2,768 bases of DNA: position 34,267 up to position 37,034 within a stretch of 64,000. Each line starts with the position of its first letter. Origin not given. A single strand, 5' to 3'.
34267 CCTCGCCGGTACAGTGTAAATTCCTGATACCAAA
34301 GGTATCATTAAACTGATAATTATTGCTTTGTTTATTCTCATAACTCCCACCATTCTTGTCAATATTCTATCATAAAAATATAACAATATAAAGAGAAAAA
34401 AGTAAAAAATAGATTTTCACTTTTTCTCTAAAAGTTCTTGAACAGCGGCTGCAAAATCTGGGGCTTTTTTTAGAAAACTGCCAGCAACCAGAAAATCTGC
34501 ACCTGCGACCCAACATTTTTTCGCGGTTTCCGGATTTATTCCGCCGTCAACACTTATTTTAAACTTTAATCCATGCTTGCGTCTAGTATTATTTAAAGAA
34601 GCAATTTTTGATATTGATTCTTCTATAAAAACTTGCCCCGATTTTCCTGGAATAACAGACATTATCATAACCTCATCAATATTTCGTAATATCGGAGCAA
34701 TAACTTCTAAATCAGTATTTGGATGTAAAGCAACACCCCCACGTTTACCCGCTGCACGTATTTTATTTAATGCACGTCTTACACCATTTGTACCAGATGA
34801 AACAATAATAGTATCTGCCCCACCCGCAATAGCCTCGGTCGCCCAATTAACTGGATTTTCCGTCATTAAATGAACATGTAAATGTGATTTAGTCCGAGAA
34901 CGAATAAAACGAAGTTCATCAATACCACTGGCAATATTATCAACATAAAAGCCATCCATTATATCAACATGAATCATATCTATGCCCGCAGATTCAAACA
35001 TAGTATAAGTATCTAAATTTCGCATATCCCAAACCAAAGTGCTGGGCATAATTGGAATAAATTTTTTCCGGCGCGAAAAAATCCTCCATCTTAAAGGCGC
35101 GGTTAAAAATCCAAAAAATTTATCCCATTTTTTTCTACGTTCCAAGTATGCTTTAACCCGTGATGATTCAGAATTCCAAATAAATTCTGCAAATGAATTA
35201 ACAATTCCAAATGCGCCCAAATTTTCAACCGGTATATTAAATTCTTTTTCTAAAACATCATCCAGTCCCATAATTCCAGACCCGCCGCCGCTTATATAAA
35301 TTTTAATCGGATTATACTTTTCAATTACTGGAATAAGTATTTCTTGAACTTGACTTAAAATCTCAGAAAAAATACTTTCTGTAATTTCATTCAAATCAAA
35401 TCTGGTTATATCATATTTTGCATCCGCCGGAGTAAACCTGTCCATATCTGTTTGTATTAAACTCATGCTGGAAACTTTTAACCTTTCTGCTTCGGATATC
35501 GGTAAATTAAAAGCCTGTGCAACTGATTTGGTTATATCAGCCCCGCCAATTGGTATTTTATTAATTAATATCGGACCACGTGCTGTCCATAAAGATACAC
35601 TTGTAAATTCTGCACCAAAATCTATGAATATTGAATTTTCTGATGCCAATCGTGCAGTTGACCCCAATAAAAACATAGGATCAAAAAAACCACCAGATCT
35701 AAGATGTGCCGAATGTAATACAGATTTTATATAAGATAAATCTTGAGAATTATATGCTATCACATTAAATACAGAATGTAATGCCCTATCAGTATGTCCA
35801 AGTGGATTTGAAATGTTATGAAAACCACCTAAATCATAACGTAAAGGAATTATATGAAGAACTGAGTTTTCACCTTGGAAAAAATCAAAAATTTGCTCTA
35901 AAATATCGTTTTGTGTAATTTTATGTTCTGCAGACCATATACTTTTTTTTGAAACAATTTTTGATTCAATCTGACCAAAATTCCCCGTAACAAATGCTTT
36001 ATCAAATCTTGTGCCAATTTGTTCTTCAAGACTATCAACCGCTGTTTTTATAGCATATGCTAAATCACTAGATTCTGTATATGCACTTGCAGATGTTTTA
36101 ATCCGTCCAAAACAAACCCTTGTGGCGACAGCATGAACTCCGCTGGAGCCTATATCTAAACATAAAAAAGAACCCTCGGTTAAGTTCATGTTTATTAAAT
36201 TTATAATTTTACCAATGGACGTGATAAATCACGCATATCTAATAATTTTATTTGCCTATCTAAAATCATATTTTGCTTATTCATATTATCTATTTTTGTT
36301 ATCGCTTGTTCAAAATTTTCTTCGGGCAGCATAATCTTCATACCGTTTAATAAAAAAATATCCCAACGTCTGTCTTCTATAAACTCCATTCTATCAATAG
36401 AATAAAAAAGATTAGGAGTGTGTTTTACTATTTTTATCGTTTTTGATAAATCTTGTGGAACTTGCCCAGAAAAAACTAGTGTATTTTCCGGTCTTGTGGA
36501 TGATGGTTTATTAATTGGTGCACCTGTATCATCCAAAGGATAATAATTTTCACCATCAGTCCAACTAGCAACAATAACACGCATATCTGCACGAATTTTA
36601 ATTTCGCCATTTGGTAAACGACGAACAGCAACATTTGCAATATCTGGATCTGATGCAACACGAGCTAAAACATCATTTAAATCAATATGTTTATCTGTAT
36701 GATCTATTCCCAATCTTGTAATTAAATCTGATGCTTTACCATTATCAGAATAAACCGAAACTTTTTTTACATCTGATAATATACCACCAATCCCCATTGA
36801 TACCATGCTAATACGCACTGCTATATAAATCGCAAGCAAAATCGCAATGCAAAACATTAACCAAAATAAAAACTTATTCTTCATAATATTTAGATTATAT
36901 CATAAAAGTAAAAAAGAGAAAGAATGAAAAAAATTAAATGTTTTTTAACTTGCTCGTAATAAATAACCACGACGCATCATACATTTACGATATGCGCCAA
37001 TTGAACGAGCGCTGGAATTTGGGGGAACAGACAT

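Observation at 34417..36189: FtsA reads straight into ribulose-phosphate 3-epimerase without a stop; ftsZ is not downstream of ftsA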

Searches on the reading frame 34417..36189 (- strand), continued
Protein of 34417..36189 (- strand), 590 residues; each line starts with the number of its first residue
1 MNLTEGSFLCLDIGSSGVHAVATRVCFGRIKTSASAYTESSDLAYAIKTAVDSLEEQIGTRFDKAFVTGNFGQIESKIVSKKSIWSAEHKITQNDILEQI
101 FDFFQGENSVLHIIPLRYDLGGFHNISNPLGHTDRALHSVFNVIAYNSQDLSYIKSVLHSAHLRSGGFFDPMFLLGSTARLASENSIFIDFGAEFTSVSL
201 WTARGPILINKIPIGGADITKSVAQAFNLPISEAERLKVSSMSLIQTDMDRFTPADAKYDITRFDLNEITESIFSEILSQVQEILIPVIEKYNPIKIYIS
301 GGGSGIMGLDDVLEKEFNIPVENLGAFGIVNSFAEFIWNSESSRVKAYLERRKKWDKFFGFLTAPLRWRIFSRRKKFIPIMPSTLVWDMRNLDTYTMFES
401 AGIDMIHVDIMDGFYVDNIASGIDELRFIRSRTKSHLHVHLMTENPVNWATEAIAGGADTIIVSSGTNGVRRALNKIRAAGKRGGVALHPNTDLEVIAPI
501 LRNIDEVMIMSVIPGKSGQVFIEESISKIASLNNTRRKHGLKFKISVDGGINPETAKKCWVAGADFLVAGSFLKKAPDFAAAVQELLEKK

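Call 46: search_solved_structures(query=A3, max_evalue=0.00001, show_alignments=0)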
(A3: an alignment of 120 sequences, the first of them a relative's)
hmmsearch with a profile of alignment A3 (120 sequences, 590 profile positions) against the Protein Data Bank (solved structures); distinct sequences matched with E-value up to 0.00001: 28.
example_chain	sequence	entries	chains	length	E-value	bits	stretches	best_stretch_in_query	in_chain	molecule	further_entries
2fli_A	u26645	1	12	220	1.9e-51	178.7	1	378-586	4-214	ribulose-phosphate 3-epimerase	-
1rpx_A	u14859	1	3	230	1.4e-41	146.1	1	376-585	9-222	PROTEIN (RIBULOSE-PHOSPHATE 3-EPIMERASE)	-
1tqj_A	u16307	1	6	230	1.1e-40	143.1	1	376-584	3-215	Ribulose-phosphate 3-epimerase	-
7b1w_J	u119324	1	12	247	4e-40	141.3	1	363-584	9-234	Ribulose-phosphate 3-epimerase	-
3ct7_A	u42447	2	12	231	1.2e-35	126.5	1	380-571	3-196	D-allulose-6-phosphate 3-epimerase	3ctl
3qc3_A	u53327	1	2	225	1.2e-33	119.9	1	394-588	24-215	D-ribulose-5-phosphate-3-epimerase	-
3ovp_A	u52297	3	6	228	1.3e-33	119.8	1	395-588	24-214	Ribulose-phosphate 3-epimerase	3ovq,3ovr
5umf_A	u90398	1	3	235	8.1e-32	113.9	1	374-583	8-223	Ribulose-phosphate 3-epimerase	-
1h1y_A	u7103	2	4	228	1.6e-31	112.9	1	381-576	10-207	D-RIBULOSE-5-PHOSPHATE 3-EPIMERASE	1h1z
7sbj_A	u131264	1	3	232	1.5e-30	109.7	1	377-577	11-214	Ribulose-phosphate 3-epimerase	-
4nu7_A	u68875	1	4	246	2.2e-30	109.1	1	380-581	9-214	Ribulose-phosphate 3-epimerase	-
7u5y_A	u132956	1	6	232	2.6e-30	108.9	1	373-585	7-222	Ribulose-phosphate 3-epimerase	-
3inp_A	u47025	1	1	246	1.7e-29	106.2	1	372-585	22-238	D-ribulose-phosphate 3-epimerase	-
1tqx_A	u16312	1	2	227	3.3e-26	95.4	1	380-580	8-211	D-ribulose-5-phosphate 3-epimerase, putative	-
7q6f_A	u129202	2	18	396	3.2e-18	69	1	9-339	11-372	Cell division protein FtsA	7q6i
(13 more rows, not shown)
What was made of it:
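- On FtsA: Profile against PDB: FtsA E 3e-18 over the full fold (call 46).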

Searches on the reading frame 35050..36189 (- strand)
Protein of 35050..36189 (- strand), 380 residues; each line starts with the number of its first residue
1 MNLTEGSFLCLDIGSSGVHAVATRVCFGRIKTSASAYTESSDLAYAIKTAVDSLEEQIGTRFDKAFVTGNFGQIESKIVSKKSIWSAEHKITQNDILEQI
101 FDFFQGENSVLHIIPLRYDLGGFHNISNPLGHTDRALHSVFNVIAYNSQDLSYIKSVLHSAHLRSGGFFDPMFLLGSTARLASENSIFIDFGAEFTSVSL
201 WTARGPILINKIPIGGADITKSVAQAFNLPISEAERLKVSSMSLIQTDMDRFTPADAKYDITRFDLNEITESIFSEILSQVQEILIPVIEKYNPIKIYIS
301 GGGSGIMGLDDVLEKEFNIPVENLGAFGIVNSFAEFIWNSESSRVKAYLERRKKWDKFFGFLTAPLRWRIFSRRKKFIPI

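Call 14: search_protein_representatives(protein=window:35050-36189:-)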
Query: 380 residues. Proteins with E-value up to 0.001 (for the whole library): 2169; up to 1e-10: 182; up to 1e-30: 17. The best 150 are listed.
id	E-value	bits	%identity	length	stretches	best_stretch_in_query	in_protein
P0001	1.9e-249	843.4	100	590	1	1-380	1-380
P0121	1.7e-94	333.6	42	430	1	1-380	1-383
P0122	4.6e-82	292.7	41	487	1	1-370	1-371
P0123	1.3e-77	278.1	37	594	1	1-380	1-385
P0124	4.2e-72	259.9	40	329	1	1-326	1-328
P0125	1.5e-71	258.2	36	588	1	1-367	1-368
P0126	7.8e-66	239.3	36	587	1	1-357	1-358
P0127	1.7e-63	231.6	36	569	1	22-380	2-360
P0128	4.8e-62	226.9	38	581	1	1-362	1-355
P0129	2.6e-52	194.8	34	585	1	1-358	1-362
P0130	5.7e-50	187.1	30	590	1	4-369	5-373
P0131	1.6e-48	182.4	33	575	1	2-324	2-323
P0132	3.3e-46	174.7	35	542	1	40-377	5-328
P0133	2.1e-44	168.8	42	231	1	1-215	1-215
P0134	6.9e-40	154.0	30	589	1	1-362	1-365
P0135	1.1e-36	143.4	30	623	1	2-357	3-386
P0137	1.8e-29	119.7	30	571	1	6-312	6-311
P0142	2.6e-21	92.8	29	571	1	41-321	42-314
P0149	4.9e-18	82.1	26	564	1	43-313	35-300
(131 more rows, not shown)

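Call 45: search_solved_structures(query=window:35050-36189:-, max_evalue=0.01, show_alignments=2)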
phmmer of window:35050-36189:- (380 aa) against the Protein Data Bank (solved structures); distinct sequences matched with E-value up to 0.01: 8.
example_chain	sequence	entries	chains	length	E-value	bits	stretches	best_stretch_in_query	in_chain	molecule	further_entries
7q6f_A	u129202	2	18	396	1.1e-09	41.4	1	42-301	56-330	Cell division protein FtsA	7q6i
7q6g_A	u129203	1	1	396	1.2e-08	38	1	87-321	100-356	Cell division protein FtsA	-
2ych_A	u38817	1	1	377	1.4e-08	37.7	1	178-324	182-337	COMPETENCE PROTEIN PILM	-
7q6d_A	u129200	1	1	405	3.2e-08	36.6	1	87-321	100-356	Cell division protein FtsA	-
3wt0_A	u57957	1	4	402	7.5e-07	32.1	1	106-314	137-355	Cell division protein FtsA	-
3wqt_A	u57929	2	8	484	1.3e-06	31.3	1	106-314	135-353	Cell division protein FtsA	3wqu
3jc8_Ma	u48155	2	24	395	4.9e-06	29.4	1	184-328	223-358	Type IV pilus biogenesis protein PilM | PilM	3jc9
1e4f_T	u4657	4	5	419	0.0024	20.5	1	46-322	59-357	CELL DIVISION PROTEIN FTSA | CELL DIVISION PROTEIN FTSA, PUTATIVE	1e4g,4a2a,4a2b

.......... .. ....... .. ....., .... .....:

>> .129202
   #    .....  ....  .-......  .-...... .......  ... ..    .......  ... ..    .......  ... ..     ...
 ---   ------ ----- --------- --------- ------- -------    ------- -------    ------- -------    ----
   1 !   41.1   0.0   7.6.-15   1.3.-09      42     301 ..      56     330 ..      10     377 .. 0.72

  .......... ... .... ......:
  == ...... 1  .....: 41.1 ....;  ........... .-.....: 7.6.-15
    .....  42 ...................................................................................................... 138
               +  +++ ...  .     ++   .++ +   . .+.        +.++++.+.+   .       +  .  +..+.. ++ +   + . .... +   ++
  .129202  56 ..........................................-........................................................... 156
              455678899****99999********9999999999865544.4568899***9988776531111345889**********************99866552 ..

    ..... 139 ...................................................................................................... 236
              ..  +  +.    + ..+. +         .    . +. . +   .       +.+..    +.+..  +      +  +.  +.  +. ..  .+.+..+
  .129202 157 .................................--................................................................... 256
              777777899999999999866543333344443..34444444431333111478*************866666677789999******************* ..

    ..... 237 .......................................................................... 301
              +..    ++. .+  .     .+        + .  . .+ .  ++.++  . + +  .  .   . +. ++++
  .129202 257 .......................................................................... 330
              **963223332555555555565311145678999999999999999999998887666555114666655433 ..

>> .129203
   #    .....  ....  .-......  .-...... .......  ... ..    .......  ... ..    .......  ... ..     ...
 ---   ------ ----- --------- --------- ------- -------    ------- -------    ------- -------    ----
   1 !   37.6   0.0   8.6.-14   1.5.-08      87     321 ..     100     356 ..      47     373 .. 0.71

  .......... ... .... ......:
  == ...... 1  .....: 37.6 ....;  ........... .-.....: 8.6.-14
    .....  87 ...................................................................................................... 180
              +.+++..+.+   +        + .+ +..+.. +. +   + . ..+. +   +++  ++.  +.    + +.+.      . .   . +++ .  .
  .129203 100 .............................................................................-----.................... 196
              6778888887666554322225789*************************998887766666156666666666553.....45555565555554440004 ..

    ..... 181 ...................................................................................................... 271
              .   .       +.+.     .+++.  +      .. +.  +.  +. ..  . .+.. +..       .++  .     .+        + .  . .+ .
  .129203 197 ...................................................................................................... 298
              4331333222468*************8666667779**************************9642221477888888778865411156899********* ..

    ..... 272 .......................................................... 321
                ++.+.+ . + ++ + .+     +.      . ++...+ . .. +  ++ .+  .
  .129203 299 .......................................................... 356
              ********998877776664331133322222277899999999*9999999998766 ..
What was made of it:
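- As a single sequence it scores about equally against FtsA (1e-9) and PilM (1.4e-8) in the PDB (call 45).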

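Call 52: list_cluster_members(proteins=[P0123, P0126, P0129, P0130, P0131, P0134, P0135, P0137, P0142, P0149])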
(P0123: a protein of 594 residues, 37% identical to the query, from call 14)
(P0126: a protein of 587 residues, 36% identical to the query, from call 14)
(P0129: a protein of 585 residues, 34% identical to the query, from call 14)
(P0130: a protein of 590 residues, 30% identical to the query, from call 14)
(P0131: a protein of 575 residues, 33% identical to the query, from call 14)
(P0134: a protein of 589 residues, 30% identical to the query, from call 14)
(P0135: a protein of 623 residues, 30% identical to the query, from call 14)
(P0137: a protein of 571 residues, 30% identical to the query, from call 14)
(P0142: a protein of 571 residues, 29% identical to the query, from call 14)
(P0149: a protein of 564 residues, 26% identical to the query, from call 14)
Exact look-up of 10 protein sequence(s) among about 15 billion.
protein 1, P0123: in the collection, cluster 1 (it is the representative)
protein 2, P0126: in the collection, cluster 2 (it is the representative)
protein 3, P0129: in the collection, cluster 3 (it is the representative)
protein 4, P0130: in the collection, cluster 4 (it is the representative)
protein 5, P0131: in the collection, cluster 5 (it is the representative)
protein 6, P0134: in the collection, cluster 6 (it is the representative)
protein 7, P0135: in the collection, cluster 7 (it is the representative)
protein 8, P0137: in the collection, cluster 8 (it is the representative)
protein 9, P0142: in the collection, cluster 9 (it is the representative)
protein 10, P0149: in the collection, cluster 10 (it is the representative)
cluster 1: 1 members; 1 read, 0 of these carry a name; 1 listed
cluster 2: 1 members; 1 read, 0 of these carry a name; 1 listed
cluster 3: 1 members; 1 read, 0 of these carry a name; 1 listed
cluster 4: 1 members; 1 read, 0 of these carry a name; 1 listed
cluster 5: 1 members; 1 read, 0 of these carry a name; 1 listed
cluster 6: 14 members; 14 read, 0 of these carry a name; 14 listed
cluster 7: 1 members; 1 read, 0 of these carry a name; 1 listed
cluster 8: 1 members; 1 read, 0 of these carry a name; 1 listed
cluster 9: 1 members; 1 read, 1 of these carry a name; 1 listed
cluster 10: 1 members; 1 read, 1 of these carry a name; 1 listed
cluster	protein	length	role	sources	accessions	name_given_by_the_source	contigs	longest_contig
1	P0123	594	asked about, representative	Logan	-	-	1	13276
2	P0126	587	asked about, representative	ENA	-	-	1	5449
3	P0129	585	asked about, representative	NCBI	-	-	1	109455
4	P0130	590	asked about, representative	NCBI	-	-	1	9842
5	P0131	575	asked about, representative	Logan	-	-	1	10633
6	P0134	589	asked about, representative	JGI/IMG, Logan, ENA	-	-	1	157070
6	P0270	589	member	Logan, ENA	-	-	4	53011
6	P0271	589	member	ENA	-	-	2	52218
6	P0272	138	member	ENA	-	-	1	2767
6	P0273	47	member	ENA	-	-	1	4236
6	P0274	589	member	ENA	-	-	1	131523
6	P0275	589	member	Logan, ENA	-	-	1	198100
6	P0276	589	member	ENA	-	-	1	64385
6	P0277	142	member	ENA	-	-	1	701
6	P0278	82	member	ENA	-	-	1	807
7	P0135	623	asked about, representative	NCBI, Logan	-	-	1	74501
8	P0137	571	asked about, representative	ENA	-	-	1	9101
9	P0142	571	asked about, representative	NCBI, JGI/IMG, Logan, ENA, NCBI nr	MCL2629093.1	MAG: ribulose-phosphate 3-epimerase [Alphaproteobacteria bacterium] | ribulose-phosphate 3-epimerase [Alphaproteobacteria bacterium]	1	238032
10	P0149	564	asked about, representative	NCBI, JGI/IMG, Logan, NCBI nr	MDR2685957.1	MAG: ribulose-phosphate 3-epimerase [Rickettsiales bacterium] | ribulose-phosphate 3-epimerase | ribulose-phosphate 3-epimerase [Rickettsiales bacterium]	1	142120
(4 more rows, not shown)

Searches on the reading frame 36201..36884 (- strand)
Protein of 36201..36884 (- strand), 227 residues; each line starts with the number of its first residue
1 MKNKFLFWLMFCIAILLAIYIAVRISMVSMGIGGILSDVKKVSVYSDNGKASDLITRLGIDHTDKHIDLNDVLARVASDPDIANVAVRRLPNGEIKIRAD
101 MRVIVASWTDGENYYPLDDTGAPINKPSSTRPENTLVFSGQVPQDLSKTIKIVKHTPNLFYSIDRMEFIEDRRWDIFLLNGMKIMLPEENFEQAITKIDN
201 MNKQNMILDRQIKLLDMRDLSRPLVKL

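Call 3: search_protein_families(library=pfam, proteins=[window:36201-36884:-], max_evalue=0.01)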
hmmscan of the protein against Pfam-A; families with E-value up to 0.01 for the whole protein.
window:36201-36884:- (227 aa): 1 family
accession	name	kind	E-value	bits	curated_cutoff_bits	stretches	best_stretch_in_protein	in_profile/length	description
PF03799.20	FtsQ_DivIB_C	-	1.5e-10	42.4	21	1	106-218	1-114/114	Cell division protein FtsQ/DivIB, C-terminal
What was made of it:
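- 36201..36884 (-): ftsQ, 11 nt upstream and on the same strand. FtsQ_DivIB_C E 1.5e-10 (call 3).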

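Call 4: search_protein_families(library=ncbifam, proteins=[window:36201-36884:-], max_evalue=0.01)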
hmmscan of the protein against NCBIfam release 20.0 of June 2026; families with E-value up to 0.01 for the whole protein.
window:36201-36884:- (227 aa): 0 families
